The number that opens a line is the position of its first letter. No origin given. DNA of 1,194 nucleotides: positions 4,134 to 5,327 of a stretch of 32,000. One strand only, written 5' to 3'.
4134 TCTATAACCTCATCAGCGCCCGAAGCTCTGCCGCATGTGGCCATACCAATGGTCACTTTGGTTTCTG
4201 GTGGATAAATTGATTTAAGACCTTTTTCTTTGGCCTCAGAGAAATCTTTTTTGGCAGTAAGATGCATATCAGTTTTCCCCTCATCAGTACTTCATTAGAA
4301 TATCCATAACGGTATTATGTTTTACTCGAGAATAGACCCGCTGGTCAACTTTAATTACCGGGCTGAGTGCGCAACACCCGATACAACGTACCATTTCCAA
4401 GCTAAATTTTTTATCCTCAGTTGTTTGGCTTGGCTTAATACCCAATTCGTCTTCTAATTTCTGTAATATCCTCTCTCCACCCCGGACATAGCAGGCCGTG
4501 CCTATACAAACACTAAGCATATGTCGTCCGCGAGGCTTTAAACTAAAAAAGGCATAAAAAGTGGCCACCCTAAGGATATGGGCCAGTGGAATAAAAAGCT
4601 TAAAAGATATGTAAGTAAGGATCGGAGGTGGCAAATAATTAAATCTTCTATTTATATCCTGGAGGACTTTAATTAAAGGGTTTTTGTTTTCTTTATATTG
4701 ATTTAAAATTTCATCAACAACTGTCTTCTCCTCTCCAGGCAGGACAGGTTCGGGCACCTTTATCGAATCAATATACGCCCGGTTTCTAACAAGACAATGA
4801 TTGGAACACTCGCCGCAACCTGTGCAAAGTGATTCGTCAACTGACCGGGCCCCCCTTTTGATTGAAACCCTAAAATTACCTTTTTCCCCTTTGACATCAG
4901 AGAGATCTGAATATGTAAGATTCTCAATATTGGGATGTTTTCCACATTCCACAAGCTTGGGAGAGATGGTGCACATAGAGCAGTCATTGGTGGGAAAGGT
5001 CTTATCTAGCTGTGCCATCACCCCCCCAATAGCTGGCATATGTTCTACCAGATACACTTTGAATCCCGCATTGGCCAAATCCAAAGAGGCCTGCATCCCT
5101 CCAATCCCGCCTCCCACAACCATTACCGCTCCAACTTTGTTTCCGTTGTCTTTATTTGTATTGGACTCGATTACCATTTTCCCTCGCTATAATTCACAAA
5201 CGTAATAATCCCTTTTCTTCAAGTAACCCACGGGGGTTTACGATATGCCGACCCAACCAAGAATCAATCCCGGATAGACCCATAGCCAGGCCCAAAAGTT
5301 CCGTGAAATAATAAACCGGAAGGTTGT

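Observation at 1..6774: Hdr-type and NuoEFG (HydABC/Bfu)-type flavin modules combined in one gene set at the end of the acs operon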

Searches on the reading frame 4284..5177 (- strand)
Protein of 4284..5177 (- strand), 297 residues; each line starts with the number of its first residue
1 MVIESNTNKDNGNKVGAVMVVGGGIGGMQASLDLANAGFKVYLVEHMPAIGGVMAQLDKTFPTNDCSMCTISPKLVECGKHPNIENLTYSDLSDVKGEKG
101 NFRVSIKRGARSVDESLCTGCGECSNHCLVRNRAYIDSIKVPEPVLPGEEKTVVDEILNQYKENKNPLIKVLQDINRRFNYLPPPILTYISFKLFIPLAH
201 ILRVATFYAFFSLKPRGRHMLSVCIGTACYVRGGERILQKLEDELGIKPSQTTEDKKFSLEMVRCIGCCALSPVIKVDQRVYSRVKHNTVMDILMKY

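Call 8: search_protein_families(library=pfam, proteins=[window:4284-5177:-], max_evalue=0.01)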
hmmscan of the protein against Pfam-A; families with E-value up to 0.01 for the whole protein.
window:4284-5177:- (297 aa): 11 families
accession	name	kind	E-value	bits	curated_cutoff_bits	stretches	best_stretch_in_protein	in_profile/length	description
PF01257.25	2Fe-2S_thioredx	-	4.4e-45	153.5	24.8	1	154-297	1-144/145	Thioredoxin-like [2Fe-2S] ferredoxin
PF12831.13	FAD_oxidored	-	1.9e-07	31.2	27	1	18-55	2-39/416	FAD dependent oxidoreductase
PF07992.20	Pyr_redox_2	-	4.8e-06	26.7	26.1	1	18-93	3-58/291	Pyridine nucleotide-disulphide oxidoreductase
PF13450.12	NAD_binding_8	-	2.1e-05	25.2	21.9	1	20-57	1-38/68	NAD(P)-binding Rossmann-like domain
PF00890.30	FAD_binding_2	-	0.00012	21.9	20.4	1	18-52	2-36/414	FAD binding domain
PF01134.28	GIDA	-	0.00026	20.6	22.1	1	18-46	2-30/391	Glucose inhibited division protein A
PF03486.20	HI0933_like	-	0.0011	18.9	50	1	18-51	3-36/244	HI0933-like protein Rossmann domain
PF00037.32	Fer4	-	0.0013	18.9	21.1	1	113-128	3-18/24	4Fe-4S binding domain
PF00070.33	Pyr_redox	-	0.004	18.1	22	1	18-51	2-35/82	Pyridine nucleotide-disulphide oxidoreductase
PF12837.12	Fer4_6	-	0.0048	17.2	25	1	113-128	4-19/24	4Fe-4S binding domain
PF13237.11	Fer4_10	-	0.0067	16.8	25.5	1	113-135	4-28/53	4Fe-4S dicluster domain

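Call 9: search_protein_families(library=ncbifam, proteins=[window:4284-5177:-], max_evalue=0.01)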
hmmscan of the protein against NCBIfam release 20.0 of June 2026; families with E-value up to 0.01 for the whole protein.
window:4284-5177:- (297 aa): 56 families (the best 25 are shown)
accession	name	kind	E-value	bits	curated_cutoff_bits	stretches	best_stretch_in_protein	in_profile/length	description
NF040770.1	hetero_SS_HdrA2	exception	1.4e-44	152.4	1100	1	17-133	141-258/777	CoB-CoM heterodisulfide reductase HdrA2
NF005747.0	PRK07571.1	equivalog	1.1e-41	142.4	224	1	152-294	23-165/173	bidirectional hydrogenase complex protein HoxE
NF005722.0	PRK07539.1-2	equivalog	4.3e-36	124.3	141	1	146-297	5-156/157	NADH-quinone oxidoreductase subunit NuoE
NF004638.0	PRK05988.1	equivalog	1.6e-32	112.5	198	1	150-295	10-155/159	formate dehydrogenase subunit gamma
TIGR01958.1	nuoE_fam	subfamily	2.9e-31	108.6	142.4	1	154-297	2-147/148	NADH-quinone oxidoreductase subunit NuoE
NF005725.0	PRK07539.1-5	equivalog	2.7e-29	102.1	220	1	139-297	10-171/174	NADH-quinone oxidoreductase subunit NuoE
NF041778.1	hetero_SS_HdrA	equivalog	5.4e-28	97.3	1400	1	17-131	144-261/771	ferredoxin:CoB-CoM heterodisulfide reductase subunit HdrA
NF005721.0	PRK07539.1-1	equivalog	2.7e-24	85.9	308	1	153-293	33-173/292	NADH-quinone oxidoreductase subunit NuoE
NF041891.1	hdrA_Methbact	equivalog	3.7e-24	85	1300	1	17-131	135-253/762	ferredoxin:CoB-CoM heterodisulfide reductase subunit HdrA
NF005723.0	PRK07539.1-3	equivalog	8.3e-20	71.2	226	1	173-291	31-150/158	NADH-quinone oxidoreductase subunit NuoE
NF005724.0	PRK07539.1-4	equivalog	2.9e-19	69.8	280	1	152-294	24-169/240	NADH-quinone oxidoreductase subunit NuoE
NF009040.0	PRK12373.1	equivalog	1.3e-14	54.7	514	1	187-294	58-166/400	NADH-quinone oxidoreductase subunit E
NF006021.0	PRK08163.1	equivalog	8e-07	28.4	459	1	14-55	4-45/398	3-hydroxybenzoate 6-monooxygenase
NF005560.0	PRK07233.1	equivalog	8.4e-07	28.2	252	1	18-58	3-43/435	hypothetical protein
NF045637.1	carotdesatCrtDProt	equivalog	8.8e-07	27.8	580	1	18-58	1-41/485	1-hydroxycarotenoid 3,4-desaturase CrtD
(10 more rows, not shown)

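Call 10: find_encoding_contigs(protein=window:4284-5177:-, flank=10000, max_places=8)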
Protein window:4284-5177:- (297 aa): 7 contigs read that carry it; 4 places shown.
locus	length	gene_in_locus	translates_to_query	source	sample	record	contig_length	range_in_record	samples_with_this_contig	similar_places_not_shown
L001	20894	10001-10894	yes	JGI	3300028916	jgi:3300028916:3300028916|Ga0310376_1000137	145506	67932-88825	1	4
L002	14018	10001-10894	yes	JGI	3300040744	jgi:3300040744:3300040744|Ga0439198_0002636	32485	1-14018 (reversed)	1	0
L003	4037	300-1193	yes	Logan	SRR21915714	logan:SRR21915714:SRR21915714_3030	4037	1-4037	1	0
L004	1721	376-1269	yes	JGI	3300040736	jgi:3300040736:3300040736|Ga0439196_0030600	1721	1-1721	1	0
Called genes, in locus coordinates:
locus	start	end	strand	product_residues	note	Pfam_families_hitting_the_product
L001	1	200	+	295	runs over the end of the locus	PF00763:THF_DHG_CYH, PF02882:THF_DHG_CYH_C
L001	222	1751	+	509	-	PF03599:CdhD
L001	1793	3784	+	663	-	PF03063:Prismane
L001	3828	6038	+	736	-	PF18537:CODH_A_N, PF03598:CdhC, PF19436:ACS_CODH_B_C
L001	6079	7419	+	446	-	PF04060:FeS, PF03599:CdhD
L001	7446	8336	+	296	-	PF00809:Pterin_bind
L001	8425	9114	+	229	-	PF13183:Fer4_8, PF13187:Fer4_9, PF13534:Fer4_17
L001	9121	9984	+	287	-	PF02754:CCG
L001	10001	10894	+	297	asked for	PF07992:Pyr_redox_2 (weak), PF12831:FAD_oxidored (weak), PF13450:NAD_binding_8 (faint), PF01257:2Fe-2S_thioredx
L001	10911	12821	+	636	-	PF01512:Complex1_51K, PF10589:NADH_4Fe-4S, PF00037:Fer4 (weak), PF12838:Fer4_7, PF13187:Fer4_9, PF13237:Fer4_10, PF14697:Fer4_21, PF00037:Fer4 (weak), +1 more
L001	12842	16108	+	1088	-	PF13510:Fer2_4, PF12838:Fer4_7 (weak), PF07992:Pyr_redox_2 (weak), PF00890:FAD_binding_2 (weak), PF01266:DAO (weak), PF07992:Pyr_redox_2, PF12831:FAD_oxidored (weak), PF13450:NAD_binding_8 (weak), +9 more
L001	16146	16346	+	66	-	PF02662:FlpD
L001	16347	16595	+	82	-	PF02662:FlpD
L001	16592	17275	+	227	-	PF12225:DUF5981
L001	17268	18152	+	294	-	PF02219:MTHFR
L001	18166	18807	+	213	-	PF12654:DUF3786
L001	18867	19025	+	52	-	-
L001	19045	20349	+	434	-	PF00162:PGK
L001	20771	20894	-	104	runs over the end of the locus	-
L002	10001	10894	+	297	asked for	PF07992:Pyr_redox_2 (weak), PF12831:FAD_oxidored (weak), PF13450:NAD_binding_8 (faint), PF01257:2Fe-2S_thioredx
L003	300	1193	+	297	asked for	PF07992:Pyr_redox_2 (weak), PF12831:FAD_oxidored (weak), PF13450:NAD_binding_8 (faint), PF01257:2Fe-2S_thioredx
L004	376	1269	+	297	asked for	PF07992:Pyr_redox_2 (weak), PF12831:FAD_oxidored (weak), PF13450:NAD_binding_8 (faint), PF01257:2Fe-2S_thioredx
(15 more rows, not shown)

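Call 13: search_solved_structures(query=window:4284-5177:-, max_evalue=0.001, show_alignments=1)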
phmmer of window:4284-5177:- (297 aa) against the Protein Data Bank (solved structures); distinct sequences matched with E-value up to 0.001: 60.
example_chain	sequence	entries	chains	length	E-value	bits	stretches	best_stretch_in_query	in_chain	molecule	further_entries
8rvu_a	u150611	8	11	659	5.3e-42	147.2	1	18-137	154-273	H(2):CoB-CoM heterodisulfide,ferredoxin reductase subunit A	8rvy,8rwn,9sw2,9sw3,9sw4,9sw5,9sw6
8rvv_A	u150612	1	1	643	5.8e-42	147.1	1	18-137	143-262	H(2):CoB-CoM heterodisulfide,ferredoxin reductase subunit A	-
5odc_A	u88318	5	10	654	5.8e-40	140.5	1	18-130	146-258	Heterodisulfide reductase, subunit A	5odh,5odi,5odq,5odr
8a6t_C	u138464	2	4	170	1.1e-39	139.5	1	153-297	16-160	Electron bifurcating hydrogenase subunit HydC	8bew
7t2r_C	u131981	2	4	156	9.2e-38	133.3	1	154-297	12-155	NiFe hydrogenase subunit C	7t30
7p5h_C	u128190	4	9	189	9.6e-37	129.9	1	153-296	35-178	Fe-hydrogenase, subunit gamma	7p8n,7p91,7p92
7q4v_C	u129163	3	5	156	3.6e-35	124.7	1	145-297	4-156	Iron hydrogenase HydC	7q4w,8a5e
7bkb_A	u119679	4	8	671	9.3e-35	123.4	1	18-130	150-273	CoB--CoM heterodisulfide reductase iron-sulfur subunit A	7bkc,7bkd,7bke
9bov_C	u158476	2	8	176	2.2e-34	122.2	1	152-294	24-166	NADH dehydrogenase (Ubiquinone), 24 kDa subunit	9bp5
9sfi_A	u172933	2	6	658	2.3e-34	122.1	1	17-130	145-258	CoB--CoM heterodisulfide reductase iron-sulfur subunit A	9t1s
9n5u_C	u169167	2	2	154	1.1e-32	116.6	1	156-294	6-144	NfnC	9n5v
9mqx_C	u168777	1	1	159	1.3e-32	116.3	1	153-290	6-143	NADH:ubiquinone oxidoreductase 24 kD subunit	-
8oh5_A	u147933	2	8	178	7.8e-27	97.4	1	150-294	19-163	NAD-dependent formate dehydrogenase gamma subunit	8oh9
6hl2_A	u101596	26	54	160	5.6e-25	91.3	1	146-295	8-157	NADH-quinone oxidoreductase subunit E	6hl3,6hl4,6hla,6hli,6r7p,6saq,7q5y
6q9c_A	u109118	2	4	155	7.7e-25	90.8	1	147-295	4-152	NADH-quinone oxidoreductase subunit E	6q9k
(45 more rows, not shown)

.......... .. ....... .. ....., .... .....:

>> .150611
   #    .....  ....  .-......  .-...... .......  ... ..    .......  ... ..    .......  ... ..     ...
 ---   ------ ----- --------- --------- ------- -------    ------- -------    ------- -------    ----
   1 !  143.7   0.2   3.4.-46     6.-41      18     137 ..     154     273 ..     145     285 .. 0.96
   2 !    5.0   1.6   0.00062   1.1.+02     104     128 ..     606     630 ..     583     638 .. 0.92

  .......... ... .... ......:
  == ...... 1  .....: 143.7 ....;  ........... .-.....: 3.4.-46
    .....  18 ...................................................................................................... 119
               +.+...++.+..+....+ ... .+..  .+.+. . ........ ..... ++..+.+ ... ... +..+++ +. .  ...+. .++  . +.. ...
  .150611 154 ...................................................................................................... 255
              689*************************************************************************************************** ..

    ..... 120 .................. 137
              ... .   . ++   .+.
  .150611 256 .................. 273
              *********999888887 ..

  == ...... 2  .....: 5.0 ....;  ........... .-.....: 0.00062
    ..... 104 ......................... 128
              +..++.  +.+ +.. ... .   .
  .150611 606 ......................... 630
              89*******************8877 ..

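Call 19: find_related_loci(query=window:4284-5177:-, collection=genome_contigs, flank=10000)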
Query window:4284-5177:- (297 aa) in genome_contigs; peptide patterns used: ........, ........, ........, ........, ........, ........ (x = any residue, [..] = any of these).
212 stretches matched a pattern; 105 encode a relative of the query (tblastn E <= 1e-3); the best 80 are kept; 80 distinct loci.
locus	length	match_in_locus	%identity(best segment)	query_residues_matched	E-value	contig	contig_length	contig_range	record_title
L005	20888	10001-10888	53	5-297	4e-101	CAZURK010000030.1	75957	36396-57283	MAG TPA_asm: uncultured Pirellulaceae bacterium isolate SRP077602_co10_409 genome assembly, contig: NODE_831_length_7595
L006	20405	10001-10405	64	2-131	3e-51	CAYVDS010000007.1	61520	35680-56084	MAG TPA_asm: uncultured bacterium isolate binchicken_co232_148 genome assembly, contig: NODE_751_length_61520_cov_4.5896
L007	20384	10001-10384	63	3-130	1e-46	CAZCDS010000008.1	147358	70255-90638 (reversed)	MAG TPA_asm: uncultured Syntrophaceae bacterium isolate SRP323688_co1_111 genome assembly, contig: NODE_204_length_14735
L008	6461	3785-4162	65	5-130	1e-46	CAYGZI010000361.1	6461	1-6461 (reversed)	MAG TPA_asm: uncultured Planctomycetaceae bacterium isolate ERP119294_co1_463 genome assembly, contig: NODE_18055_length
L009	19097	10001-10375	62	6-130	8e-46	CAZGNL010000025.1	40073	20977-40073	MAG TPA_asm: uncultured Syntrophaceae bacterium isolate binchicken_co349_125 genome assembly, contig: NODE_138_length_40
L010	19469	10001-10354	65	5-122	6e-46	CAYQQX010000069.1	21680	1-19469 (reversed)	MAG TPA_asm: uncultured Anaerolineales bacterium isolate binchicken_co65_18 genome assembly, contig: NODE_9959_length_21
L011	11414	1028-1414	60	2-130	2e-45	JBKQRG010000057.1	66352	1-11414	MAG: Desulfomonilaceae bacterium isolate MGr2D2E2F__bin_53 MGr2D2E2F_000000028606, whole genome shotgun sequence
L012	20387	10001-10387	60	2-130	2e-45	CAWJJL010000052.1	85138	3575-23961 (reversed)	MAG: uncultured delta proteobacterium isolate MFD04492.bin.2.26 genome assembly, contig: contig_71756, whole genome shot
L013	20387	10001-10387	63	4-131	2e-45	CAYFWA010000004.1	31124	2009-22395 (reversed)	MAG TPA_asm: uncultured Myxococcales bacterium isolate ERP107533_co1_80 genome assembly, contig: NODE_686_length_31124_c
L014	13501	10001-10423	56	2-142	1e-45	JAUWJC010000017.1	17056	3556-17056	MAG: Pirellulales bacterium isolate CSMAG_2310 CSMAG_2310_k127_3340023_length_17056_cov_33.1421, whole genome shotgun se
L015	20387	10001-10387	60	2-130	1e-45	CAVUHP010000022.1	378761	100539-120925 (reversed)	MAG: uncultured delta proteobacterium isolate MFD01872.bin.2.170 genome assembly, contig: contig_59559, whole genome sho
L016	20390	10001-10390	61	1-130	2e-45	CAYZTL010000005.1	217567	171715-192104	MAG TPA_asm: uncultured Anaerolineales bacterium isolate binchicken_co17_321 genome assembly, contig: NODE_96_length_217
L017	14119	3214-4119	55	1-146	5e-45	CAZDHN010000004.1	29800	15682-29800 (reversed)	MAG TPA_asm: uncultured Planctomycetaceae bacterium isolate binchicken_co181_562 genome assembly, contig: NODE_2096_leng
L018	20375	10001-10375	58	4-128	5e-45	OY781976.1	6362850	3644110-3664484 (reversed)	MAG: uncultured Desulforhopalus sp. isolate bb11d97f-aff7-40c5-8ccb-5babbf234ee9 genome assembly, chromosome: 1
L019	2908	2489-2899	66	1-137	3e-45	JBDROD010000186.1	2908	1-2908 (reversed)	MAG: Candidatus Zixiibacteriota bacterium isolate MEGAHIT-group-1.93 k141_4781168, whole genome shotgun sequence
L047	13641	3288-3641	63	13-130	4e-43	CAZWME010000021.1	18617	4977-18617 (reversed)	MAG TPA_asm: uncultured Pirellulales bacterium isolate binchicken_co116_96 genome assembly, contig: NODE_2894_length_186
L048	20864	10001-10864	62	7-130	5e-43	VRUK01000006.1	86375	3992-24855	MAG: Planctomycetota bacterium isolate MohnsGC08_bin89 NODE_6_length_86375_cov_57.561322, whole genome shotgun sequence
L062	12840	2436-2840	56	5-137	9e-42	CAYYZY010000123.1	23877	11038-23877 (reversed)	MAG TPA_asm: uncultured Planctomycetaceae bacterium isolate binchicken_co17_8 genome assembly, contig: NODE_5489_length_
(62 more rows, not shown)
